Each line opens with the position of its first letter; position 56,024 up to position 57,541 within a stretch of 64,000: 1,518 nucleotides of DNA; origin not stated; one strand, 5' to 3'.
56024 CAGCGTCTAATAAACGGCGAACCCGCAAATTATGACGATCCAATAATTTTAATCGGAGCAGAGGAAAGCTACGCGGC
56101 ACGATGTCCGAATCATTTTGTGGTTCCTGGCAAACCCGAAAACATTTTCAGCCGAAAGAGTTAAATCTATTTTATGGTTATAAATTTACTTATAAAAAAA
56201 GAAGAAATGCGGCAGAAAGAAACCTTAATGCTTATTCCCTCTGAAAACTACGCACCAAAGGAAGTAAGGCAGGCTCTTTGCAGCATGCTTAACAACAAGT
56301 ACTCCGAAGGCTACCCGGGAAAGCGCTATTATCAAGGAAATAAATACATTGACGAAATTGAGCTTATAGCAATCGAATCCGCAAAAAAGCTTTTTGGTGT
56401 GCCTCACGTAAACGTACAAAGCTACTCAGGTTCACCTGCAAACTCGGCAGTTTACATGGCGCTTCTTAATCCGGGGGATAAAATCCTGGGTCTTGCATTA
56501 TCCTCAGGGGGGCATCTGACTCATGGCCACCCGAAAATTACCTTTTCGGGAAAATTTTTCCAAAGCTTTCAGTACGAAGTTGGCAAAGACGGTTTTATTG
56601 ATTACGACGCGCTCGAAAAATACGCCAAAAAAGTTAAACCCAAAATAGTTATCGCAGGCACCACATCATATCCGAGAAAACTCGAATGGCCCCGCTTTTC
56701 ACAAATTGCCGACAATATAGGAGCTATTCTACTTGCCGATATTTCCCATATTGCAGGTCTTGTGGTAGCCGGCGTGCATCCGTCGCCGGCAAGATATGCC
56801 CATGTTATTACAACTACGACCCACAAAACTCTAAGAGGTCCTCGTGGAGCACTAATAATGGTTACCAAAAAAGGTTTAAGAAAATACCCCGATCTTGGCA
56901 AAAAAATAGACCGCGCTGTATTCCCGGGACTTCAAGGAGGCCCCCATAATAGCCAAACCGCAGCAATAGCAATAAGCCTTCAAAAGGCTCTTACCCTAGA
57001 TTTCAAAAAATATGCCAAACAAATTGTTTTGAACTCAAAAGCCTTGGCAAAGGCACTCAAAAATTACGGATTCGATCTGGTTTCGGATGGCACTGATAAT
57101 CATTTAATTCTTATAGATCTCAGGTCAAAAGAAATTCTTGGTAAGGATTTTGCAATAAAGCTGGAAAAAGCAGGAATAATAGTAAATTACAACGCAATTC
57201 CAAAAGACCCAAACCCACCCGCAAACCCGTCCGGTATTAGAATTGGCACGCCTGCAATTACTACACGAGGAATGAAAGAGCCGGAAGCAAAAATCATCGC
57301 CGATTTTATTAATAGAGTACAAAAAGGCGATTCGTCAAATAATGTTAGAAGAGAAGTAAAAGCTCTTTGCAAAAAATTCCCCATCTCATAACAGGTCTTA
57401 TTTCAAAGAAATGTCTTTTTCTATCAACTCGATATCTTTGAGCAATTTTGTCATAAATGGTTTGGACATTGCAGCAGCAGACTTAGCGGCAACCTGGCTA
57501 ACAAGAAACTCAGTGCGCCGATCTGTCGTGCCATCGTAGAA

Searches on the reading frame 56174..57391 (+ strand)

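Call 80: search_protein_families(library=pfam, proteins=[window:56174-57391:+], max_evalue=0.00001)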
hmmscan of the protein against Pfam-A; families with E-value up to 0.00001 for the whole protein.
window:56174-57391:+ (405 aa): 1 family
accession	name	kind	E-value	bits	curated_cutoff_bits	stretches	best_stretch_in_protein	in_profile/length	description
PF00464.25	SHMT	-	2.7e-152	507.4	27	1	6-379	11-399/399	Serine hydroxymethyltransferase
